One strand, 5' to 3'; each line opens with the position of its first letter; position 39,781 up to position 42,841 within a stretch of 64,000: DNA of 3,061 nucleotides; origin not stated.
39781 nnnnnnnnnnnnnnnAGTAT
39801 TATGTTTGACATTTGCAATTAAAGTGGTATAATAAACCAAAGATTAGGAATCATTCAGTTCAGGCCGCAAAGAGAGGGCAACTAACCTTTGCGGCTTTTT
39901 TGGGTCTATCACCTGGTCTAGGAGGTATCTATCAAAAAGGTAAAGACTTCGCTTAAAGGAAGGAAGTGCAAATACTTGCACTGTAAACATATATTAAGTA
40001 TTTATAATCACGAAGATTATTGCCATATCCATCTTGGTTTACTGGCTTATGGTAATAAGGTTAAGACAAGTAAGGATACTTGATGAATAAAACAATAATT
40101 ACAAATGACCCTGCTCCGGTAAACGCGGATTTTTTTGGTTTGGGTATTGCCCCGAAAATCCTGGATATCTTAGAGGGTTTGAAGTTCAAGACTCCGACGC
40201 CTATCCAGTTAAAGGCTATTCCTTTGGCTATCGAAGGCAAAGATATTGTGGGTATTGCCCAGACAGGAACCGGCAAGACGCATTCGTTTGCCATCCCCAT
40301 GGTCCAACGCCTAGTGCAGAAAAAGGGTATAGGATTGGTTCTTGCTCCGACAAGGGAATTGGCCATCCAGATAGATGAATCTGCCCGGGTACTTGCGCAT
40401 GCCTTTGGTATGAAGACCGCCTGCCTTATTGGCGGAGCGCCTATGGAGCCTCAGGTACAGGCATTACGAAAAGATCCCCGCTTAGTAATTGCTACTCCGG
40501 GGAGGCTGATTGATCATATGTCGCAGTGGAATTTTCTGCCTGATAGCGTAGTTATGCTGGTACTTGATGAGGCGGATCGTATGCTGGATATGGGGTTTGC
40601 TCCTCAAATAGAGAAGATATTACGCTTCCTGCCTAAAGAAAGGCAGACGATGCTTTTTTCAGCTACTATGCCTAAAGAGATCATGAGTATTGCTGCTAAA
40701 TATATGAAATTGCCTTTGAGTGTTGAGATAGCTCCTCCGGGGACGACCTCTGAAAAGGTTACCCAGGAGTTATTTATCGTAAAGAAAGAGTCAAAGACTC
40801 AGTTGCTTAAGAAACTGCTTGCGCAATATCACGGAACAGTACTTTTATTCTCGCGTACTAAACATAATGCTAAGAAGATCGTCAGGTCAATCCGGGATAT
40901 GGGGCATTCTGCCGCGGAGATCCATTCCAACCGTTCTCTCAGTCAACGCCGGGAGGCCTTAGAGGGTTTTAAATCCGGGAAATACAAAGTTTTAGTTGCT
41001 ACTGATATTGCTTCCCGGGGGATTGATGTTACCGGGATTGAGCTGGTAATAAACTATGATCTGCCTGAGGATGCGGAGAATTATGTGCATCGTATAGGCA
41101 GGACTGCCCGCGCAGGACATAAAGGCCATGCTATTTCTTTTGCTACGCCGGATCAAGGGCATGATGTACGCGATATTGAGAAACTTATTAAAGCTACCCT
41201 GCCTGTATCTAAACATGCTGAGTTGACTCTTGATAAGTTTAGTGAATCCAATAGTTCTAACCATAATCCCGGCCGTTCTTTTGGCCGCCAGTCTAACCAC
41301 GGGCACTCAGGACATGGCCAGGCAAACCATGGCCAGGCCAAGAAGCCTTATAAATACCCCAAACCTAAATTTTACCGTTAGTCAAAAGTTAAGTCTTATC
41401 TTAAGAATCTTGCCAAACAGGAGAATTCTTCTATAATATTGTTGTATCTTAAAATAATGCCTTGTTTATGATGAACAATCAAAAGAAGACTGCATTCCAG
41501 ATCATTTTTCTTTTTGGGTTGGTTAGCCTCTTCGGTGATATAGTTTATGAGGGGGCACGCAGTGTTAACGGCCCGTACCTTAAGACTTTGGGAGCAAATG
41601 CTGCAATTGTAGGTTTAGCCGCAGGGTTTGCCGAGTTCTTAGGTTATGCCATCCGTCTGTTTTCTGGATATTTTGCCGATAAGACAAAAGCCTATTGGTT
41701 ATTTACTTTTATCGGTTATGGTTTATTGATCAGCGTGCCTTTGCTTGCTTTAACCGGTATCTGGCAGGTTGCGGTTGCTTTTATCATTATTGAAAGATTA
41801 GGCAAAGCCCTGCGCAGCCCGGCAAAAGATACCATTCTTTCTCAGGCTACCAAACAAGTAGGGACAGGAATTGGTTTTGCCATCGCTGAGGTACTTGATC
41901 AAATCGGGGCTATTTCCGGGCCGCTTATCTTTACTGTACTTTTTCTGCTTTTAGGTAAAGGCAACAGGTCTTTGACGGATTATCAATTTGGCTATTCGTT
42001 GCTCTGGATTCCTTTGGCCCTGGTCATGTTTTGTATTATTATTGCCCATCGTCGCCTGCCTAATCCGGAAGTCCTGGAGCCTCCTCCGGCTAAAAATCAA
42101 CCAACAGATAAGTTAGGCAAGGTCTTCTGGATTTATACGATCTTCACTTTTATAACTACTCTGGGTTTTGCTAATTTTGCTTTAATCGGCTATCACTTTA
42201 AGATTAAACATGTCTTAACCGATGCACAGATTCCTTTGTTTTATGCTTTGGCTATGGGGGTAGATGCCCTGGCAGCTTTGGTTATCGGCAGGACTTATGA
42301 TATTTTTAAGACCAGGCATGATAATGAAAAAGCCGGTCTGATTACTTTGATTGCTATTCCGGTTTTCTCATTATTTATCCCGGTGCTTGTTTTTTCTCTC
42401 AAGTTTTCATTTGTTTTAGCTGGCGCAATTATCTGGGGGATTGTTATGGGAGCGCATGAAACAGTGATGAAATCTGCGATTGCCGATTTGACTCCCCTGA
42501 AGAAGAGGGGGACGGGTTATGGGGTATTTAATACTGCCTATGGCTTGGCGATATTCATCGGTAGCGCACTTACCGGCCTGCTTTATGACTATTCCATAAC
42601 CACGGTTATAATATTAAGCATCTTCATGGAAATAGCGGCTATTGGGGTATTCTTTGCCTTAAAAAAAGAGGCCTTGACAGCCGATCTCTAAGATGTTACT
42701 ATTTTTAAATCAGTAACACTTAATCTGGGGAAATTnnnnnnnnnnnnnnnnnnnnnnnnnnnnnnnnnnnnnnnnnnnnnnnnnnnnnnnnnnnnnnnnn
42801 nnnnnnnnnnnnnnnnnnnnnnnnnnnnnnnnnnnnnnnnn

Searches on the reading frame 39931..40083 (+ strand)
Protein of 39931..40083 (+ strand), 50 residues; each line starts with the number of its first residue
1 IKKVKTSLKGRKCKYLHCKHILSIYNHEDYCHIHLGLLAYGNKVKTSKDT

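Call 10: search_protein_families(library=pfam, proteins=[window:39931-40083:+], max_evalue=0.01)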
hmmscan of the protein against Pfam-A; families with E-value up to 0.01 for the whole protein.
window:39931-40083:+ (50 aa): 0 families
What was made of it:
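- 39931..40083 (+): Conserved 50-aa Cys/His protein gene, ATC start, TGA stop overlapping the helicase ATG. No Pfam match (call 10).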

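Call 37: find_homologous_proteins(query=window:39931-40080:+, max_evalue=0.001)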
Query seq(50 aa) (50 aa): 31 proteins with E <= 0.001 among 31 candidates.
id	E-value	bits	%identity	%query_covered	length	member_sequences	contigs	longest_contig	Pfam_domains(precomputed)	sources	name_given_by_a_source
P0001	2.3e-22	94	92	96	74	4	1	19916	-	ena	-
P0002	7.6e-22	93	90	96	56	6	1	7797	-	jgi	-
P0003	4.9e-21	90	90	96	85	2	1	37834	-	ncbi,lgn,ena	-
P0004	7.0e-20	87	81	96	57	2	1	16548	-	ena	-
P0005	1.3e-18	83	79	96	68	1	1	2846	-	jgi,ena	-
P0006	2.0e-18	82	77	96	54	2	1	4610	-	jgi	-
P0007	2.3e-18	82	79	96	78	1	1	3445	-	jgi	jgi:hypothetical protein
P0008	3.6e-18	81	79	96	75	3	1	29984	-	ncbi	ncbi:MAG: hypothetical protein ACYDFR_01100 [Candidatus Omnitrophota bacterium]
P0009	9.9e-17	77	72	94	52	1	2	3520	-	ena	-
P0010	1.3e-16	76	75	96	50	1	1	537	-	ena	-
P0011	4.8e-16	75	77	94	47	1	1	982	-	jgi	jgi:hypothetical protein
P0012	8.5e-16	74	76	92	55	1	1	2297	-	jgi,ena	-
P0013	2.3e-15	73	68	100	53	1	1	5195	-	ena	-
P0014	3.3e-15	72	82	76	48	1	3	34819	-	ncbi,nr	ncbi:MAG: hypothetical protein WC937_05185 [Candidatus Omnitrophota bacterium]|nr:hypothetical prote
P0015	3.8e-15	72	89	72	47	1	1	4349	-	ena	-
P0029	9.0e-8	49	60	84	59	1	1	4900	-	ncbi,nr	ncbi:MAG: hypothetical protein P9L88_05645 [Candidatus Tantalella remota]|nr:hypothetical protein [C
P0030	1.8e-7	48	57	90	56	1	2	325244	-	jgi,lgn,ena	-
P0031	3.5e-6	44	69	58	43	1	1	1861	-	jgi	jgi:hypothetical protein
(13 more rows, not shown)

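Call 45: find_encoding_contigs(protein=P0029, flank=2500, max_places=3)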
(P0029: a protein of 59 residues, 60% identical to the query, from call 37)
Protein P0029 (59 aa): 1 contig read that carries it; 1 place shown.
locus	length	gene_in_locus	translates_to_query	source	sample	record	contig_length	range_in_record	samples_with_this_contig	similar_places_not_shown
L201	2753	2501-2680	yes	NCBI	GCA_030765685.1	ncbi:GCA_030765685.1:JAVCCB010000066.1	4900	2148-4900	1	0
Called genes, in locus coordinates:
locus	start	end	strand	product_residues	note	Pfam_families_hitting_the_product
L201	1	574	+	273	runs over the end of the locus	PF02358:Trehalose_PPase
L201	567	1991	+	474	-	PF21269:TreT_GT1, PF20706:GT4-conflict, PF00534:Glycos_transf_1, PF13692:Glyco_trans_1_4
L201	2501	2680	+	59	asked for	-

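Call 46: find_encoding_contigs(protein=P0030, flank=2500, max_places=3)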
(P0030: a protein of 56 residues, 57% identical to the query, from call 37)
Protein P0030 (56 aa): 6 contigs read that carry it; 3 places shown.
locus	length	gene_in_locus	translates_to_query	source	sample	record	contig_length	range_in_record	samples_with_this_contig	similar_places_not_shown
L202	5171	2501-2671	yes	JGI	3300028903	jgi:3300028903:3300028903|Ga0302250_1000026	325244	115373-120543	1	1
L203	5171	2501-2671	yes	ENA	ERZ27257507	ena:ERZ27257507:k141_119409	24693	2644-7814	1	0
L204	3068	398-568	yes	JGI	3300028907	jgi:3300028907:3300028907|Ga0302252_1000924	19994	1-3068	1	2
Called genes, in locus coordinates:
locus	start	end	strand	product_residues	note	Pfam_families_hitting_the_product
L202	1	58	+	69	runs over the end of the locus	PF12844:HTH_19, PF13560:HTH_31 (weak), PF01381:HTH_3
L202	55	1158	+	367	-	PF00589:Phage_integrase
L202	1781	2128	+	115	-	PF01740:STAS, PF13466:STAS_2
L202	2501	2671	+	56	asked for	-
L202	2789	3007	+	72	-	PF09905:VF530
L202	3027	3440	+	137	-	-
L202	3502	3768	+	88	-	-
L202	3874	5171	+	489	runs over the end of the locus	PF00999:Na_H_Exchanger, PF02080:TrkA_C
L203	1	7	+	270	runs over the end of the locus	PF00239:Resolvase, PF07508:Recombinase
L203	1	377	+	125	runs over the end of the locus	-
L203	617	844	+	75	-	PF12728:HTH_17 (weak)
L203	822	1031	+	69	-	PF12844:HTH_19, PF13560:HTH_31 (weak), PF01381:HTH_3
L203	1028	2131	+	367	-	PF00589:Phage_integrase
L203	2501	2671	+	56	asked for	-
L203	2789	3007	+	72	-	PF09905:VF530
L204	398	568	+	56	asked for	-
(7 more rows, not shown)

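Call 47: find_encoding_contigs(protein=P0031, flank=2500, max_places=3)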
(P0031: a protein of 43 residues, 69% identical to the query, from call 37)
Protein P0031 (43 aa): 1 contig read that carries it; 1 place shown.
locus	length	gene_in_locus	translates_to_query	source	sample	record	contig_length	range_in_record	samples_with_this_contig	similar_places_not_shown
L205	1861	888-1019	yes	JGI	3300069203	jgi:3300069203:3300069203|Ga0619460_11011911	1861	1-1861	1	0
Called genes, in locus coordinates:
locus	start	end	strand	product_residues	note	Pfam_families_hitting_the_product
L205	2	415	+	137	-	PF00534:Glycos_transf_1, PF13692:Glyco_trans_1_4, PF13524:Glyco_trans_1_2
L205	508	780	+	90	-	PF00313:CSD, PF08206:OB_RNB (weak)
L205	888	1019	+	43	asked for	-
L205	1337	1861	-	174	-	?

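Call 55: search_solved_structures(query=window:39931-40080:+, max_evalue=10)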
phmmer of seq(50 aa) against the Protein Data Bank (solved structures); distinct sequences matched with E-value up to 10: 7.
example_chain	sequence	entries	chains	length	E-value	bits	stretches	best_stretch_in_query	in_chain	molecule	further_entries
7dms_A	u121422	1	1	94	0.93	13.1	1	10-37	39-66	Fe(II)-binding effector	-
1l3e_B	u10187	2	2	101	1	13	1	9-32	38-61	p300 protein | E1A-associated protein p300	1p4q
1l8c_A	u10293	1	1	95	1.1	12.8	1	9-32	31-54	CREB-binding protein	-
7qgs_A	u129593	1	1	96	1.4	12.6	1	9-32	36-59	Histone acetyltransferase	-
1r8u_B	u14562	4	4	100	1.6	12.3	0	9-32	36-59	CREB-binding protein | Crebbp protein | Histone lysine acetyltransferase CREBBP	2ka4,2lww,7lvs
5hou_A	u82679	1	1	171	5.9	10.6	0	9-32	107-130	Cellular tumor antigen p53,CREB-binding protein fusion protein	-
1u2n_A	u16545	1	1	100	7.2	10.3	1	9-32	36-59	CREB binding protein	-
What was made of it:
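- Tried and rejected: Only non-significant PDB sequence matches (E 0.9 and above) (call 55).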

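Call 61: predict_structure(alignment_id=A3)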
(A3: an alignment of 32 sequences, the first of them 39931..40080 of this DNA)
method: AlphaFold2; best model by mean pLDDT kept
length: 50 residues; sequences in the alignment: 32
mean_pLDDT: 66.4   pTM: 0.39
mean pLDDT of the five models: 66.4, 66.2, 64.0, 58.6, 52.0
residues with pLDDT >= 90: 0; 70-90: 25; 50-70: 15; < 50: 10
segments of 3 or more residues with pLDDT < 50: 43-50
pLDDT, mean of each block of 10 residues (from residue 1): 56 82 74 74 46
secondary structure, 60 per line:
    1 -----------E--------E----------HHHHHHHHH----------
elements in order: H32-40

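Call 64: fold_search(model_id=the predicted structure, library=pdb)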
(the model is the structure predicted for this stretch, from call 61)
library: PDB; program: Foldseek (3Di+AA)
matches with E <= 10: 1; with E <= 0.001: 0
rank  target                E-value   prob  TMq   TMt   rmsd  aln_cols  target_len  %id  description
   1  4v8d_AQ               9.4e+00  0.04  0.36  0.32   6.3        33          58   24  Structure analysis of ribosomal decoding (cognate tRNA-tyr complex). (released 2014-07-09)
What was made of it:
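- Tried and rejected: AlphaFold pLDDT 66, and no Foldseek hit in the PDB (calls 61, 64).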

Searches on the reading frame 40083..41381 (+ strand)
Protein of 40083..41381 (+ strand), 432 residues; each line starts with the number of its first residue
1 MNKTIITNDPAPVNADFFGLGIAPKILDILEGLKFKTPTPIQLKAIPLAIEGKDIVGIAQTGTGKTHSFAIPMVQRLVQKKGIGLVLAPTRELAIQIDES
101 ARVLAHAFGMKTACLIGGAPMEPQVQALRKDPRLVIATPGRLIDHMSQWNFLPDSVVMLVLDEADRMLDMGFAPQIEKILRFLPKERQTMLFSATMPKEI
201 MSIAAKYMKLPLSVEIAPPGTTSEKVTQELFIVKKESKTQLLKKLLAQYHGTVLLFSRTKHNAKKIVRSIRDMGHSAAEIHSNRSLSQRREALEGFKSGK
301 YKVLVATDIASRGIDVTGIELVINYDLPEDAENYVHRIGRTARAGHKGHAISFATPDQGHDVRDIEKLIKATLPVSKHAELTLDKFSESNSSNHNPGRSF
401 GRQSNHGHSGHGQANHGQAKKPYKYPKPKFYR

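Call 10: search_protein_families(library=pfam, proteins=[window:40083-41381:+], max_evalue=0.01)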
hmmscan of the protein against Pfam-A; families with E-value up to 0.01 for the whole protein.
window:40083-41381:+ (432 aa): 4 families
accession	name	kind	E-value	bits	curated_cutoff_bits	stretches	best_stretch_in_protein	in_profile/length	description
PF00270.35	DEAD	-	8.9e-50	169.1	26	1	39-201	1-165/167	DEAD/DEAH box helicase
PF00271.37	Helicase_C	-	3e-30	105.2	23.5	1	238-345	2-110/110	Helicase conserved C-terminal domain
PF04851.21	ResIII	-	1.3e-06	28.8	22.5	1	58-197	29-163/164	Type III restriction enzyme, res subunit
PF13245.12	AAA_19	-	0.0024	18.5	25.1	0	42-186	1-117/134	AAA domain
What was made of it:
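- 40083..41381 (+): DEAD-box RNA helicase gene, last gene of the unit in this window. Pfam DEAD 8.9e-50 and Helicase_C 3e-30 (call 10).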

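Call 11: find_encoding_contigs(protein=window:40083-41381:+, flank=3000, max_places=6)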
Protein window:40083-41381:+ (432 aa): no gene with exactly this product is on record in the collection.

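Call 12: find_related_loci(query=window:40083-41381:+, collection=genome_contigs, flank=3000)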
Query window:40083-41381:+ (432 aa) in genome_contigs; peptide patterns used: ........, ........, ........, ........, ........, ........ (x = any residue, [..] = any of these).
392 stretches matched a pattern; 295 encode a relative of the query (tblastn E <= 1e-3); the best 80 are kept; 80 distinct loci.
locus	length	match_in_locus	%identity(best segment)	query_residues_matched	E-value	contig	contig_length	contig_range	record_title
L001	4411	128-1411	97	1-432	0e+0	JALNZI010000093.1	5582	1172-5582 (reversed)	MAG: Candidatus Omnitrophota bacterium isolate SO_2017_LW1 bin 10 NODE_15701_length_5582_cov_1.060862_LW64-88_2017, whol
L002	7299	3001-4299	92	1-432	0e+0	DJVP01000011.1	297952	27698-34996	MAG TPA_asm: Candidatus Omnitrophica bacterium UBA6253 UBA6253_contig_24623, whole genome shotgun sequence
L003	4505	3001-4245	95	1-414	0e+0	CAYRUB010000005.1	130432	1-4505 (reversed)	MAG TPA_asm: uncultured Planctomycetales bacterium isolate binchicken_co220_28 genome assembly, contig: NODE_37_length_1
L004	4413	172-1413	92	1-413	0e+0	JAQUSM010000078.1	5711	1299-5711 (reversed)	MAG: Candidatus Omnitrophota bacterium isolate STD1_97 NODE_51778_length_5711_cov_3.590974_Sandtown_D1, whole genome sho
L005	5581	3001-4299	86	2-432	0e+0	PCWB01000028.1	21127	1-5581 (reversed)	MAG: Candidatus Omnitrophica bacterium CG11_big_fil_rev_8_21_14_0_20_41_12 CG11_8_21_14_0.20_scaffold_1477_c, whole geno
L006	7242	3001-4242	92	1-413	0e+0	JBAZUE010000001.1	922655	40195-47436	MAG: Candidatus Omnitrophota bacterium isolate SO_2017_GW1_22 NODE_22_length_922655_cov_1.522083_OW334_2017, whole genom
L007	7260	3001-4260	88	1-432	0e+0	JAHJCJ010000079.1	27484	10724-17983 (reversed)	MAG: Candidatus Omnitrophota bacterium isolate Modern_marine.mb.300 Modern_marine.mb.300_k141_1600271, whole genome shot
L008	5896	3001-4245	90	1-414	0e+0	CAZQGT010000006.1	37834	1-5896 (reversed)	MAG TPA_asm: uncultured Planctomycetales bacterium isolate SRP178699_co1_559 genome assembly, contig: NODE_1037_length_3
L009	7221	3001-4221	90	1-409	0e+0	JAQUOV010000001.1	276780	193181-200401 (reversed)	MAG: Candidatus Omnitrophota bacterium isolate STD1_209 NODE_67_length_276780_cov_9.786581_Sandtown_D1, whole genome sho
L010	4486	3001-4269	86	2-432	0e+0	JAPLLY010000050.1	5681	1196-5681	MAG: Candidatus Omnitrophota bacterium isolate LacPavin_0419_WC90_MAG_41_16 LacPavin_0419_WC90_scaffold_187695, whole ge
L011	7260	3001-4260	85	1-432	0e+0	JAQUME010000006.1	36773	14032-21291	MAG: Candidatus Omnitrophota bacterium isolate STD1_147 NODE_2214_length_36773_cov_10.152459_Sandtown_D1, whole genome s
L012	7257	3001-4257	85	2-432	0e+0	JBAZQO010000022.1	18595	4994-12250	MAG: Candidatus Omnitrophota bacterium isolate SO_2017_SWC_55 scaffold_2533_c1_LP-4_2017, whole genome shotgun sequence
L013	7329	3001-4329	82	1-431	0e+0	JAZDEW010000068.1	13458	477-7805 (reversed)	MAG: Candidatus Omnitrophota bacterium isolate MEGAHIT-group-0.169 k141_5124230, whole genome shotgun sequence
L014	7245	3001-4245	87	2-419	0e+0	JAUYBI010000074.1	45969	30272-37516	MAG: Candidatus Omnitrophota bacterium isolate C19_metabat.bin.11_sub C19_k141_65051, whole genome shotgun sequence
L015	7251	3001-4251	87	2-417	0e+0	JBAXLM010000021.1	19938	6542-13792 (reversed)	MAG: Candidatus Omnitrophota bacterium isolate ELA427 MAG427_21, whole genome shotgun sequence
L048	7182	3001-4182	80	14-405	0e+0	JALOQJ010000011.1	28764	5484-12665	MAG: Candidatus Omnitrophota bacterium isolate Prado152 scaffold_1441, whole genome shotgun sequence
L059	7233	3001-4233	77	2-410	0e+0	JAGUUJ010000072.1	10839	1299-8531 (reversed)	MAG: Candidatus Omnitrophota bacterium isolate DeMMO5_9 c_000000019639, whole genome shotgun sequence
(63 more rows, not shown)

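Call 69: search_protein_families(library=pfam, proteins=[L048:2616-2819:+, L059:4625-4822:+], max_evalue=0.001)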
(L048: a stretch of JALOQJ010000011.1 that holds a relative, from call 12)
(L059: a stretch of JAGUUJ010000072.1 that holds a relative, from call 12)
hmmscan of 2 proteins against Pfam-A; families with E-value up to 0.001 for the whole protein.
L048:2616-2819:+ (68 aa): 1 family
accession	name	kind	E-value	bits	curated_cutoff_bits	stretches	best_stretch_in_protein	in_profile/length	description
PF00313.28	CSD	-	1.4e-20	73.4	27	1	3-65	2-65/66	'Cold-shock' DNA-binding domain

L059:4625-4822:+ (66 aa): 2 families
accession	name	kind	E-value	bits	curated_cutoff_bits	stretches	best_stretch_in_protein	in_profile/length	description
PF00313.28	CSD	-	1.5e-29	102.1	27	1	3-65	2-65/66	'Cold-shock' DNA-binding domain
PF08206.17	OB_RNB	-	0.00016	21.7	24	1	10-34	5-30/58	Ribonuclease B OB domain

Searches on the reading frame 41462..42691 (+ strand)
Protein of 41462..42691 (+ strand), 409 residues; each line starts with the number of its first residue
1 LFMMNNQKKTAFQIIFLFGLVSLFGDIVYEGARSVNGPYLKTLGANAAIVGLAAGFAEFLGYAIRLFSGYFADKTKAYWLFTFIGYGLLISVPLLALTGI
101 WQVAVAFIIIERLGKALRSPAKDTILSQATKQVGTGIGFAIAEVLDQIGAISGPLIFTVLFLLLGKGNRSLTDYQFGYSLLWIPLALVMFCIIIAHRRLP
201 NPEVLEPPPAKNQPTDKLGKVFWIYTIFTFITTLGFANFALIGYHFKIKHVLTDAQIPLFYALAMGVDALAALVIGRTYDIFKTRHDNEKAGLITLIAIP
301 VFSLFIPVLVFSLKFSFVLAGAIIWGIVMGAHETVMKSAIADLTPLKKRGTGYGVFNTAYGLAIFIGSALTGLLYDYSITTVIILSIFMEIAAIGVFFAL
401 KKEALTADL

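Call 10: search_protein_families(library=pfam, proteins=[window:41462-42691:+], max_evalue=0.01)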
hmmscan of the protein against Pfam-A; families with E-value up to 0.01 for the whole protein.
window:41462-42691:+ (409 aa): 1 family
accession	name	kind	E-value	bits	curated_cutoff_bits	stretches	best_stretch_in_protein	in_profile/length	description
PF07690.21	MFS_1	-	1.2e-31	110.4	33.4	2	39-367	22-346/347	Major Facilitator Superfamily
